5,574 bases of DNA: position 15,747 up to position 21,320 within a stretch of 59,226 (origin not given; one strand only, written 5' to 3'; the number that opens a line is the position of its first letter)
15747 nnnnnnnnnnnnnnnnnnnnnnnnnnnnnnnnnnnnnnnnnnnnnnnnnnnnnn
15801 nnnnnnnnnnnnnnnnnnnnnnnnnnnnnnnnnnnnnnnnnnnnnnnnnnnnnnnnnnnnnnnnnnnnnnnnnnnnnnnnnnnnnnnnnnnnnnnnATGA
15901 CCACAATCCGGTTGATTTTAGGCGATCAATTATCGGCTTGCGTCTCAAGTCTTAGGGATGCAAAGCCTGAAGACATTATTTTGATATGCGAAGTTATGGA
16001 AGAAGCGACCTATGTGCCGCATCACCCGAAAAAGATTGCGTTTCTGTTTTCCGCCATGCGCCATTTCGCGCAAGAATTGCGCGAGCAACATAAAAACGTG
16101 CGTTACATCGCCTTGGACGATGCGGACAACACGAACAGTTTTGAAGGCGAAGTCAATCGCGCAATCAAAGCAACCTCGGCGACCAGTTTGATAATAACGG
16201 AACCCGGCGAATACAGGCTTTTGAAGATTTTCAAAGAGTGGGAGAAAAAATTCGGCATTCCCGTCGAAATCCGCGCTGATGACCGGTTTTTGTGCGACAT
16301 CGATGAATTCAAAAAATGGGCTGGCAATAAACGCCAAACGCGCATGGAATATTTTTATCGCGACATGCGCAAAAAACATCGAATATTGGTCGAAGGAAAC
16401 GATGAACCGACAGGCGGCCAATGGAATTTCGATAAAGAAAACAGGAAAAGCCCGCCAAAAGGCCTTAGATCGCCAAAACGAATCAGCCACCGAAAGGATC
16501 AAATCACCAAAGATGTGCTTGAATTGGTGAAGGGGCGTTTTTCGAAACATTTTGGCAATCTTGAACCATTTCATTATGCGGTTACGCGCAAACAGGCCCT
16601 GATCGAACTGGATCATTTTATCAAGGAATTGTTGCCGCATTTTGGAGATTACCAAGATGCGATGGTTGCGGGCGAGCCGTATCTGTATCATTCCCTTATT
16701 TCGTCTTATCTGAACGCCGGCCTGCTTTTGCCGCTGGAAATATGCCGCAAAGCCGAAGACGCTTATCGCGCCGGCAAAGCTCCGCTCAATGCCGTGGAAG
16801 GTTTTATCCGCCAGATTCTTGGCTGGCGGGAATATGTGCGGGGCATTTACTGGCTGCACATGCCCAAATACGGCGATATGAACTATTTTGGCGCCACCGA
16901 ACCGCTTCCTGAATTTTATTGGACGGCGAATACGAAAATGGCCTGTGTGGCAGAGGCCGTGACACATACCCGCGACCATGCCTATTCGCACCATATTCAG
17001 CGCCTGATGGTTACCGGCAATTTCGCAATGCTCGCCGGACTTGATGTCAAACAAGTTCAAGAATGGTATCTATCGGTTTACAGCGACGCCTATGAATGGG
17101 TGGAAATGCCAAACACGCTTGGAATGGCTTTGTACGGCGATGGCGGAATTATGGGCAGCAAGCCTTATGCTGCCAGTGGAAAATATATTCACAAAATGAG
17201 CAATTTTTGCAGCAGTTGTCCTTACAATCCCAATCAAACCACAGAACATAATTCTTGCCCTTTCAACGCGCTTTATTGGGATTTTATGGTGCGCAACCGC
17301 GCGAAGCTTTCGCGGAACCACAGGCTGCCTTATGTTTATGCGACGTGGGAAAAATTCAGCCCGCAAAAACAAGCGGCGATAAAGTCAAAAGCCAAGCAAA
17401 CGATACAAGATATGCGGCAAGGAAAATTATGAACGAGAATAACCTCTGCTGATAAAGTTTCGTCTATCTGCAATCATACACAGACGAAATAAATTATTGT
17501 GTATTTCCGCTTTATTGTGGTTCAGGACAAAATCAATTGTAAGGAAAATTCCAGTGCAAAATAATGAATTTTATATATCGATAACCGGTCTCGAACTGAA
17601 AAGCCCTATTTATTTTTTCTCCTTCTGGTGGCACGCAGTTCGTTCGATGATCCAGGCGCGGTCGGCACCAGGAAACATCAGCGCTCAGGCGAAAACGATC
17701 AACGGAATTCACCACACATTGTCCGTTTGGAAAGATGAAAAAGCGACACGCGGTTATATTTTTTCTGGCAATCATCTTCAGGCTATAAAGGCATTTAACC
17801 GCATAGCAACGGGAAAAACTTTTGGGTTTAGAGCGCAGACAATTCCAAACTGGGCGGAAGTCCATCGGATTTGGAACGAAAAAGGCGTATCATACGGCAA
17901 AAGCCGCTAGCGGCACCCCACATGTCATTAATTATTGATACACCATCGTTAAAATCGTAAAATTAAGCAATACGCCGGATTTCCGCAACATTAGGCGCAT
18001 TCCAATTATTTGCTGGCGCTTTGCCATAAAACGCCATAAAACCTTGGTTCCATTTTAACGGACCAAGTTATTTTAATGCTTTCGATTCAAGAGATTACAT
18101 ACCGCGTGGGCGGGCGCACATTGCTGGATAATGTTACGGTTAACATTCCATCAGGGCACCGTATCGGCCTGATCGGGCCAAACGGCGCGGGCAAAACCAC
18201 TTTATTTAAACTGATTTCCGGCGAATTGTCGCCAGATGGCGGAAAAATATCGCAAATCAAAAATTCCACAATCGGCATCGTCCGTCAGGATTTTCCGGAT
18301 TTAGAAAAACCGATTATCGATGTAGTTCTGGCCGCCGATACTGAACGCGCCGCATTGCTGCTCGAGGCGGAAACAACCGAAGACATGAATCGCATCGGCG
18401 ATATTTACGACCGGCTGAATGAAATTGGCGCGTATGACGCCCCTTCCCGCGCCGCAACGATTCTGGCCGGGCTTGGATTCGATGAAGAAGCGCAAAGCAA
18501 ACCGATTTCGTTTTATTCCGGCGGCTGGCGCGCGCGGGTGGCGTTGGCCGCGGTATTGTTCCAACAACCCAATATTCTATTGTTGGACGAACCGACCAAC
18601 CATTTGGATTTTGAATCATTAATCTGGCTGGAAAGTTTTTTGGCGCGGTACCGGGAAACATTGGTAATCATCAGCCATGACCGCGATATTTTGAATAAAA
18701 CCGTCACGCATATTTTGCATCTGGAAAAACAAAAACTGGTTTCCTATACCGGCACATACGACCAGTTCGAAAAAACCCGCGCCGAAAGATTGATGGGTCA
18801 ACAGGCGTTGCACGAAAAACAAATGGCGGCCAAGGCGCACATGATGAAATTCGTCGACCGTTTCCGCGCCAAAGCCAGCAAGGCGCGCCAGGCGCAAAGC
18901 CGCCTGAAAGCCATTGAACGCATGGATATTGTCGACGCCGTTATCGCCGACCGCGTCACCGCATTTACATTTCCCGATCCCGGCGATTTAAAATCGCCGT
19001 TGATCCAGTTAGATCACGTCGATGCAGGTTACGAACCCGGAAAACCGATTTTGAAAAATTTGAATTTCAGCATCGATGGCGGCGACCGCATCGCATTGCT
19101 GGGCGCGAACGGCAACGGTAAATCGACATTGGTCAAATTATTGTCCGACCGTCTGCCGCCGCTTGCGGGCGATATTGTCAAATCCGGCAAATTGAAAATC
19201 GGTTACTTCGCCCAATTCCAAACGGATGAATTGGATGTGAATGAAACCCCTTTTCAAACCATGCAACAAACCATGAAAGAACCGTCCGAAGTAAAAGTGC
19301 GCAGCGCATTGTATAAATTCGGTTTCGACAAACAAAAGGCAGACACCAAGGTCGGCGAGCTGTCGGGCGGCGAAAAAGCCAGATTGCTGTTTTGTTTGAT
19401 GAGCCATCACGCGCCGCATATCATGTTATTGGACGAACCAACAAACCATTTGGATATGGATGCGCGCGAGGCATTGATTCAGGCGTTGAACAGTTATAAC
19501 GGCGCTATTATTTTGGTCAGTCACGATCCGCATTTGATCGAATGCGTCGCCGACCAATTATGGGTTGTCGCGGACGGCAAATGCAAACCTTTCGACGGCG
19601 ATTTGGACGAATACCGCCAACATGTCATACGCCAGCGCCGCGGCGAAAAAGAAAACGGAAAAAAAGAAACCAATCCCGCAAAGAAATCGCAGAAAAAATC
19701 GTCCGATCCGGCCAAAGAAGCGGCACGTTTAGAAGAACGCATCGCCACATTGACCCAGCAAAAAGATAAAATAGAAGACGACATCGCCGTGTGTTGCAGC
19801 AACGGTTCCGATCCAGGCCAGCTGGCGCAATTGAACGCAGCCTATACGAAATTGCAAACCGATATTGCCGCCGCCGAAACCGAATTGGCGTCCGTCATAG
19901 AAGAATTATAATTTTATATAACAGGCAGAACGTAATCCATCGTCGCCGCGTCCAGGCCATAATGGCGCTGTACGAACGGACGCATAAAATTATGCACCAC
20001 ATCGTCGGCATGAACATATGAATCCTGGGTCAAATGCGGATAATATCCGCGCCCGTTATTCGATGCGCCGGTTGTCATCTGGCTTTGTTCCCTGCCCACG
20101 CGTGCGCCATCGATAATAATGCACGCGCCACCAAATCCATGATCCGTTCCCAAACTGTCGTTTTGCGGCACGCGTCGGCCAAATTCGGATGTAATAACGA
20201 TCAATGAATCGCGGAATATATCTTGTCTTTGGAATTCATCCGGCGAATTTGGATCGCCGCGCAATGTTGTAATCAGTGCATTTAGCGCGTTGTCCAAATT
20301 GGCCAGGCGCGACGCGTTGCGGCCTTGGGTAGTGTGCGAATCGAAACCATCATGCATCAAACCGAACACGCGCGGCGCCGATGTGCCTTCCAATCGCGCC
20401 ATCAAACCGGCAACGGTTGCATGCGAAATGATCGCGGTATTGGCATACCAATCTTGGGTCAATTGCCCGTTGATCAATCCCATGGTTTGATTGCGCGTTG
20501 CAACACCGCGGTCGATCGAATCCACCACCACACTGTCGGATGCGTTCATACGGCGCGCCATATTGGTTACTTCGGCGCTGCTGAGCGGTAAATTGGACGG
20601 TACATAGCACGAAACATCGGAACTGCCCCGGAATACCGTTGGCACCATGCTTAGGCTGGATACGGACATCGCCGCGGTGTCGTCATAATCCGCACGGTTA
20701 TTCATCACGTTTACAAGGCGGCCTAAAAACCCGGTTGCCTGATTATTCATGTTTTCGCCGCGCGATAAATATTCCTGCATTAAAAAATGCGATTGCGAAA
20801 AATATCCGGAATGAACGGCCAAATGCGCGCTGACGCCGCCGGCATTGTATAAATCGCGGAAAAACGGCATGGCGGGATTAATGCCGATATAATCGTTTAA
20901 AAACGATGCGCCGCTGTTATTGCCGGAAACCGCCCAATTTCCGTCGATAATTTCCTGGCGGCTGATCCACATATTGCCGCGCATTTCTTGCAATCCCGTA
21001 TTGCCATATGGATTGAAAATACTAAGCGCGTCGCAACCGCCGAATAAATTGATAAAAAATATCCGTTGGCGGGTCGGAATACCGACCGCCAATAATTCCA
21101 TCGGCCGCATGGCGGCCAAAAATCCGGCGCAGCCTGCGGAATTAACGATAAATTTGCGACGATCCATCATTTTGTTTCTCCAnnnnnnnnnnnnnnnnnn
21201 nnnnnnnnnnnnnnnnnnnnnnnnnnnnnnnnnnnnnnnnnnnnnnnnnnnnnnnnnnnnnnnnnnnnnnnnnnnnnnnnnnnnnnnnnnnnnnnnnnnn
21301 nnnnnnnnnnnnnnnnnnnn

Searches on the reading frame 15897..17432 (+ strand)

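Call 34: search_protein_families(library=pfam, proteins=[window:15897-17432:+], max_evalue=0.0001)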
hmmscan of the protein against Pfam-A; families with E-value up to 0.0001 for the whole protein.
window:15897-17432:+ (511 aa): 1 family
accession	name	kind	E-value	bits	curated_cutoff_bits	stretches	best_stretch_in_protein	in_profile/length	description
PF04244.19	DPRP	-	1.3e-82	277.4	22.1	1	5-227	1-224/224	Deoxyribodipyrimidine photo-lyase-related protein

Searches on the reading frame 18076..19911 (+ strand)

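Call 34: search_protein_families(library=pfam, proteins=[window:18076-19911:+], max_evalue=0.0001)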
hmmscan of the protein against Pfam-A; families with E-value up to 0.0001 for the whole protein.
window:18076-19911:+ (611 aa): 9 families
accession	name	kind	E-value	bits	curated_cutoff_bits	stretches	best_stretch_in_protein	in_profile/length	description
PF00005.33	ABC_tran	-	4.2e-50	170.3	25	2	17-175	1-137/137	ABC transporter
PF12848.13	ABC_tran_Xtn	-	7.2e-25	87.3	25.9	1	214-289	1-76/85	ABC transporter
PF13304.12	AAA_21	-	1.8e-17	64.8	27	1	401-489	210-304/304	AAA domain, putative AbiEii toxin, Type IV TA system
PF02463.25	SMC_N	-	2.7e-09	37.2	40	0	420-495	135-208/220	RecF/RecN/SMC N terminal domain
PF01078.27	Mg_chelatase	-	5.3e-06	26.4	20.3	0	328-401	14-86/207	Magnesium chelatase, subunit ChlI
PF13555.12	AAA_29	-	1.5e-05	25.1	27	0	333-353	19-39/61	P-loop containing region of AAA domain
PF13238.12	AAA_18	-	2.6e-05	25.1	29.4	0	339-387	1-52/128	AAA domain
PF16326.10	ABC_tran_CTD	-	6e-05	23.6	32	1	546-603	7-63/69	ABC transporter C-terminal domain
PF01926.29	MMR_HSR1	-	8.9e-05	23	21.9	0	29-74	1-42/113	50S ribosome-binding GTPase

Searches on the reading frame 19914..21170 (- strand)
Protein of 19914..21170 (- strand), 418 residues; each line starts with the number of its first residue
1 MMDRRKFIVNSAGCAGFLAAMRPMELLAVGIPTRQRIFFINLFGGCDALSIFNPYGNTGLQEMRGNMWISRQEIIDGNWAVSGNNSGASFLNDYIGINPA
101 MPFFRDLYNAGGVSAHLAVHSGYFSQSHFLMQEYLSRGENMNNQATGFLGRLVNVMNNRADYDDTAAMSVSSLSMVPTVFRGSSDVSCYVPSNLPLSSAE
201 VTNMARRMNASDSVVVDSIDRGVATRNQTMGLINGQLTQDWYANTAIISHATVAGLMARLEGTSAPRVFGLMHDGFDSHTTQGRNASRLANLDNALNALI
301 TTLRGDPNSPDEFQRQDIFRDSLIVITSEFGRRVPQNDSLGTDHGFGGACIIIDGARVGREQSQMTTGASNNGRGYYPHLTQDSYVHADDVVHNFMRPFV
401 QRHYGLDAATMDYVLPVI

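Call 34: search_protein_families(library=pfam, proteins=[window:19914-21170:-], max_evalue=0.0001)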
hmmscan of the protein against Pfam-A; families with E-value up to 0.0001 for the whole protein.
window:19914-21170:- (418 aa): 1 family
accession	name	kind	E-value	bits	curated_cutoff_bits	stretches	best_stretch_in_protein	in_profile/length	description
PF07394.17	DUF1501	-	9.9e-16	58.3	27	1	136-359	119-328/390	Protein of unknown function (DUF1501)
